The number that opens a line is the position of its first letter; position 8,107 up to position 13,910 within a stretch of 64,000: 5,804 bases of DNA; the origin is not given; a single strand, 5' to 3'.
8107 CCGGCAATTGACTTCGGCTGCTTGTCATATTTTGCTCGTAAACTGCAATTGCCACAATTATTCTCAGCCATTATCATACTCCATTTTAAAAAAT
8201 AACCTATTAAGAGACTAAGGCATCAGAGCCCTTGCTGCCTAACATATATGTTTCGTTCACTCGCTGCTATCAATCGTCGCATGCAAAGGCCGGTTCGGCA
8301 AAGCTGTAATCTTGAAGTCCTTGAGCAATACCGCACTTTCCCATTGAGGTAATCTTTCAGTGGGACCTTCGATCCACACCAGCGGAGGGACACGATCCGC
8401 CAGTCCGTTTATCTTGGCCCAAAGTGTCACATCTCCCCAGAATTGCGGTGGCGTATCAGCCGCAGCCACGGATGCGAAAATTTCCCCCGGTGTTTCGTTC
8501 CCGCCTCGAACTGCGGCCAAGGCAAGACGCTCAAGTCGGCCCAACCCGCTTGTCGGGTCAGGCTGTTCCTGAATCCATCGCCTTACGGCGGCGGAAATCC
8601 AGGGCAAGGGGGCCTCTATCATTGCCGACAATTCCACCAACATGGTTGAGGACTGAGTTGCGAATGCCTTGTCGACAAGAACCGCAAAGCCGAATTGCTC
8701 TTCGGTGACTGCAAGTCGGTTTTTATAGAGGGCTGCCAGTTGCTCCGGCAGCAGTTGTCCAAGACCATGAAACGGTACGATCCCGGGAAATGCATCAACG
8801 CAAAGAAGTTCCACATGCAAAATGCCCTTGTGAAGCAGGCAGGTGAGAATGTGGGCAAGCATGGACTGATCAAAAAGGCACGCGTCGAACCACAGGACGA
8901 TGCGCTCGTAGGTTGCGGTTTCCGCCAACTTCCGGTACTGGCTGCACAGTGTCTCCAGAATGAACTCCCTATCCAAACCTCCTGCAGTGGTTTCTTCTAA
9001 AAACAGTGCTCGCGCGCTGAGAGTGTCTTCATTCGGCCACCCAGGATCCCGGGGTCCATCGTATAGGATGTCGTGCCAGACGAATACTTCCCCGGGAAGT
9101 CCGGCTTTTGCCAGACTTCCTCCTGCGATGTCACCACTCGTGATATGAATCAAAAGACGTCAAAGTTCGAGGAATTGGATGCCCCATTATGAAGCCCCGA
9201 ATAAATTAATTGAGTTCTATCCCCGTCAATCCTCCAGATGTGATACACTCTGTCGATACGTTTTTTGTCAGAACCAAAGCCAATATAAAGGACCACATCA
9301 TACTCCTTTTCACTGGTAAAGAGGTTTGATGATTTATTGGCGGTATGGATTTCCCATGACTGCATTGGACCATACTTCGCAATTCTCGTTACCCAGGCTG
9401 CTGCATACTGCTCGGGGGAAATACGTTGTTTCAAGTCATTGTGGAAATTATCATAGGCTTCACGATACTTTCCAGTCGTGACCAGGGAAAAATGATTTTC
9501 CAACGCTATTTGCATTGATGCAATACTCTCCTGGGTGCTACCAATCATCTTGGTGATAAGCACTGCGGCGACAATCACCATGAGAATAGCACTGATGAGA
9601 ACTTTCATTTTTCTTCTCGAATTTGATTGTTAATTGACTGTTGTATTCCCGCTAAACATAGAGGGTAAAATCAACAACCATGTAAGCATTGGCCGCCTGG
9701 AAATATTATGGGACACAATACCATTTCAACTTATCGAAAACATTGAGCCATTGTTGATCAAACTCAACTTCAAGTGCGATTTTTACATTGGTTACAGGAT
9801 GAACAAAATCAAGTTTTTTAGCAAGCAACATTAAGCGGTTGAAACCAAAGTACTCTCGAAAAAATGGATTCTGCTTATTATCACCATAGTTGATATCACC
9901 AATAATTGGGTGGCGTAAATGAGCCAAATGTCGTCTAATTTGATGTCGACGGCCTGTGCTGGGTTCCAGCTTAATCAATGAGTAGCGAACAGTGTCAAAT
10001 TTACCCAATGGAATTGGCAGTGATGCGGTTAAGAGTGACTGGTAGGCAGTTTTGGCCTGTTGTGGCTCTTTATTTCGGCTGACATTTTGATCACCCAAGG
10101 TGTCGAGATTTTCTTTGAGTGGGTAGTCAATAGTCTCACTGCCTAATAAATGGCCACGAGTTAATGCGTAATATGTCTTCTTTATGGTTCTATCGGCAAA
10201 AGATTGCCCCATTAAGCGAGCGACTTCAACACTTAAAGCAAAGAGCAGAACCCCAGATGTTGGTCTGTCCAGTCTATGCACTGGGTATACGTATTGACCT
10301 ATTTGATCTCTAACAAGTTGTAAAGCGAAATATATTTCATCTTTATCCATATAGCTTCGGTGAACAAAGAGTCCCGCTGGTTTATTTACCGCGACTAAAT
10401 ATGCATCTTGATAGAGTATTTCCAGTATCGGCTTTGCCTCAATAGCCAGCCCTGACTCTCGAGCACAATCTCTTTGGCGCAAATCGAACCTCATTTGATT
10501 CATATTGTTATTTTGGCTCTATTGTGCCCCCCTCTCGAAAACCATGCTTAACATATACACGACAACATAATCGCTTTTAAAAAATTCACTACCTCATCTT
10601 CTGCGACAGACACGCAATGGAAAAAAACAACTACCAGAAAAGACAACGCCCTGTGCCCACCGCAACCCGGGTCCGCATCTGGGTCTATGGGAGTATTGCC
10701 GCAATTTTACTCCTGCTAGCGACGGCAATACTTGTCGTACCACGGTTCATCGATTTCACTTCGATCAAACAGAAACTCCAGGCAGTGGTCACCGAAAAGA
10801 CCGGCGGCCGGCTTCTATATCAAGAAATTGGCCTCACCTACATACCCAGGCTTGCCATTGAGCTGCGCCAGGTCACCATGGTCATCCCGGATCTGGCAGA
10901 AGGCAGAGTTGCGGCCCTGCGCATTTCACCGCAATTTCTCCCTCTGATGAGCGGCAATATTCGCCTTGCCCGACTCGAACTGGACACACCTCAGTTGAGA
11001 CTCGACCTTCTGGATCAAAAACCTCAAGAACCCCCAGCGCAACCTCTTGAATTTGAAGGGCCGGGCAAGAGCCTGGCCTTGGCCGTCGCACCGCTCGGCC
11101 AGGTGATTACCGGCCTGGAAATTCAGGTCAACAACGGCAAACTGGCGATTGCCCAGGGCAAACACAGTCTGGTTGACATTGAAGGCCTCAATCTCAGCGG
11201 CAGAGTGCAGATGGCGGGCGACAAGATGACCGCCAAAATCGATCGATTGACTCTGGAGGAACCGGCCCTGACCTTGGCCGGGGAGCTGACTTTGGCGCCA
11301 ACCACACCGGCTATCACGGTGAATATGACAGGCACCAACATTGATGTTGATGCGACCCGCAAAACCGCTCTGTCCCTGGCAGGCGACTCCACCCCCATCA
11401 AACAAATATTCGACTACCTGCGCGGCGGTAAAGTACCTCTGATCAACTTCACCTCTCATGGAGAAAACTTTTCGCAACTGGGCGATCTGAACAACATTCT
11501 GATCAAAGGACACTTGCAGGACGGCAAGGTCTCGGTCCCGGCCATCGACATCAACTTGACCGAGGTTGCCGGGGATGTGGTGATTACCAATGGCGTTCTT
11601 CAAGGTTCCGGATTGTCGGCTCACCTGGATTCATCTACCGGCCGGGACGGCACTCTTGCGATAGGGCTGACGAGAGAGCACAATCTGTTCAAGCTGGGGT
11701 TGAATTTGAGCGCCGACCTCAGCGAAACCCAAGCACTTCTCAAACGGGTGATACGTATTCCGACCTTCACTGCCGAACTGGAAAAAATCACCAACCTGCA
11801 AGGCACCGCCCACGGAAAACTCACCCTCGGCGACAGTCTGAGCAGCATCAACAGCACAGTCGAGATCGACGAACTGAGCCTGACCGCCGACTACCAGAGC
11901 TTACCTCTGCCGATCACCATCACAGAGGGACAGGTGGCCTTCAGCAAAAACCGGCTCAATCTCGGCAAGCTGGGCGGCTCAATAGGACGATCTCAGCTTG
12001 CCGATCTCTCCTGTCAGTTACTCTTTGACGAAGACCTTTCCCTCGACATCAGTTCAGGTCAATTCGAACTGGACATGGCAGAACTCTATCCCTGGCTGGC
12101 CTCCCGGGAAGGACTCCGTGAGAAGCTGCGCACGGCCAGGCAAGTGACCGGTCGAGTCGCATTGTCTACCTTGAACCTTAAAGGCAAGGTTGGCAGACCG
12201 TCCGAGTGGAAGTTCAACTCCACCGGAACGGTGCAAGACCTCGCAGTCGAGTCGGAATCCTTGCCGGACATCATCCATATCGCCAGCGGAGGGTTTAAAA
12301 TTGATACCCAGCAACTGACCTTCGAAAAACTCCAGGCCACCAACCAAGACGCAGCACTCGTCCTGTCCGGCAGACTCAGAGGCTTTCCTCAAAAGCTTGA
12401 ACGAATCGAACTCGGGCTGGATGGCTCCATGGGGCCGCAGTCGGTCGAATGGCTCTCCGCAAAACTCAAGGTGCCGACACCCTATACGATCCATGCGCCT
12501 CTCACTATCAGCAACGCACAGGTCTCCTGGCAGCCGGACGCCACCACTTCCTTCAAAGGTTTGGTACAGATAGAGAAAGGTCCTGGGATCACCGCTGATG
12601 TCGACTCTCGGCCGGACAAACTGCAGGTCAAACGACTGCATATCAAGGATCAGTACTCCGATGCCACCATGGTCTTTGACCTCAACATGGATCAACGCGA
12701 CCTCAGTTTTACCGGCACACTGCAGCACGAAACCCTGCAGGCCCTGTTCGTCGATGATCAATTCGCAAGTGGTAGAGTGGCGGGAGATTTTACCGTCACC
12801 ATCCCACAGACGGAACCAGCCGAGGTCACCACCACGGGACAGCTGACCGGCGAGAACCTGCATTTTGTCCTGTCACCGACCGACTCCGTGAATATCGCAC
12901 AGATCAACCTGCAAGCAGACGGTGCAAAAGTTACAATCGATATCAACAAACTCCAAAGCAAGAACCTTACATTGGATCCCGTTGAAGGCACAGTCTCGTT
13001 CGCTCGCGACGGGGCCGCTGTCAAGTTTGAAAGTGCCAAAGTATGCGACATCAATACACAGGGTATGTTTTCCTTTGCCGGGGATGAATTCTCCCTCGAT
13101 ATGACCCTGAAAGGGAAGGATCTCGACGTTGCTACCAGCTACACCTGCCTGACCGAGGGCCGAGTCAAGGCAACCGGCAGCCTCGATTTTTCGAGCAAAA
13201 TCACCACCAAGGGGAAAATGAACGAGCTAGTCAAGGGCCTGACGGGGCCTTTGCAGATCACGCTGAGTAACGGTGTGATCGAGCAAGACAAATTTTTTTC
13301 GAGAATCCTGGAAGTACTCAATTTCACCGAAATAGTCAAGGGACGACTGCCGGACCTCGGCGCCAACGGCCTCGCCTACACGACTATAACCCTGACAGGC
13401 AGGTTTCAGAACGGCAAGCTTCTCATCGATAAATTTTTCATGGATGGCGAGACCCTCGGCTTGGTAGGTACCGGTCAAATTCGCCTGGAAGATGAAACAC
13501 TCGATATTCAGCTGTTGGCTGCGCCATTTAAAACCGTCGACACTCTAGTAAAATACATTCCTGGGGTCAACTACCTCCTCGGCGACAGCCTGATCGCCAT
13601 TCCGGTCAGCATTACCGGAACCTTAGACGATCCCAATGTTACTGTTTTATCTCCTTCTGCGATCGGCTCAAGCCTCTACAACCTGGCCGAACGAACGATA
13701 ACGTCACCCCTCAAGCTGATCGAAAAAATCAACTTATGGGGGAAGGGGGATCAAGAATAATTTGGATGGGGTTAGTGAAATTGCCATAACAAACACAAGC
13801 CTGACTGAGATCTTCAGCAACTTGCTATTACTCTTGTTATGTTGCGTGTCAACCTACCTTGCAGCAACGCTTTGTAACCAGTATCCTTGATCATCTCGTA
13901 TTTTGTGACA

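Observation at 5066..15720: Unnamed ~75 bp two-hairpin element, three copies, always sense-oriented upstream of a gene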

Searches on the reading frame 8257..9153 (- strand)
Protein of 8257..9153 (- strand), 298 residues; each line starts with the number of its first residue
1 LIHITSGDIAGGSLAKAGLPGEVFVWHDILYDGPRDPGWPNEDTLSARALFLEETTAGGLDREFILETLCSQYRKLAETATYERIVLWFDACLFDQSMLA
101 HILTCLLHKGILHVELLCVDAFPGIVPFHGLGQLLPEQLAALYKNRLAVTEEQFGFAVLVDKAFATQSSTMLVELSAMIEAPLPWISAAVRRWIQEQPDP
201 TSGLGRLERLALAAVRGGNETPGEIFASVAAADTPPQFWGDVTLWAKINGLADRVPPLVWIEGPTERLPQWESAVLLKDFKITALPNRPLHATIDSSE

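Call 21: search_protein_families(library=pfam, proteins=[window:8257-9153:-])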
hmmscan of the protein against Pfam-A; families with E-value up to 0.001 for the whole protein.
window:8257-9153:- (298 aa): 1 family
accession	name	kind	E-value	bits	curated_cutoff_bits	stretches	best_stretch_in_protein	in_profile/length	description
PF08874.15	DUF1835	-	1.2e-05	25.9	21.1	1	2-109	1-113/122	Domain of unknown function (DUF1835)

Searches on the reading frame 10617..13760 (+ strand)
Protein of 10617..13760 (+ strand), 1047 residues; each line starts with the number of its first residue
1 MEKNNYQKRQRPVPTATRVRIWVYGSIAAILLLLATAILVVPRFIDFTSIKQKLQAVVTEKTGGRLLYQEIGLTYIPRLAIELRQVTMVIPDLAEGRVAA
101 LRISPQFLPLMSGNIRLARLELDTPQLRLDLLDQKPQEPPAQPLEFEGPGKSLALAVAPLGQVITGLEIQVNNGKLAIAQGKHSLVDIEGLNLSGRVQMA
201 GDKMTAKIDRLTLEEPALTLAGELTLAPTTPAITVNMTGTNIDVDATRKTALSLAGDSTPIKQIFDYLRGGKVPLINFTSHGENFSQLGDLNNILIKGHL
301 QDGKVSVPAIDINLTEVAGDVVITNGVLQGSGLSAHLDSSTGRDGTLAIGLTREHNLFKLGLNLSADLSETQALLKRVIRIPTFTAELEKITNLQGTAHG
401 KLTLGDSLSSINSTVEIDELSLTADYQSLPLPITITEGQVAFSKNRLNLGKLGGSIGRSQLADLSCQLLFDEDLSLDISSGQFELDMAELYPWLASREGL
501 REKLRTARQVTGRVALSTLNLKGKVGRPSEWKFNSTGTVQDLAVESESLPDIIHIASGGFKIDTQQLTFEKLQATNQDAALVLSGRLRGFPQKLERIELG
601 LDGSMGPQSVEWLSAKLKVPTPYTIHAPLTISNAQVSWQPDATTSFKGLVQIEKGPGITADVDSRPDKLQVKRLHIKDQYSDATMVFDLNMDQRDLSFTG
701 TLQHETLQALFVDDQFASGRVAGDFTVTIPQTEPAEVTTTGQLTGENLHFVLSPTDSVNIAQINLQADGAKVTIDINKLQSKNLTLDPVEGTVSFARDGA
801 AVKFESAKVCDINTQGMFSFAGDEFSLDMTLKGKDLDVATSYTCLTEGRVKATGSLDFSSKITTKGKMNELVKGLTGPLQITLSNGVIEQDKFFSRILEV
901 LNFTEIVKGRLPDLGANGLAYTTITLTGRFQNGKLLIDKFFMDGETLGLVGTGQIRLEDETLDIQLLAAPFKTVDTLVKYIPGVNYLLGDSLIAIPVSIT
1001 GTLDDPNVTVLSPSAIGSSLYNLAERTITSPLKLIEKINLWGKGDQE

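Call 21: search_protein_families(library=pfam, proteins=[window:10617-13760:+])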
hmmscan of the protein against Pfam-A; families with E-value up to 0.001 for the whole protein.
window:10617-13760:+ (1047 aa): 2 families
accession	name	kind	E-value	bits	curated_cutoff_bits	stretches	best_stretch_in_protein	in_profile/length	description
PF13116.12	YhdP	-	1e-18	67.2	46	1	299-1008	663-1224/1224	YhdP protein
PF05170.20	AsmA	-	1.4e-09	37.8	29.8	1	27-135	12-123/607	AsmA family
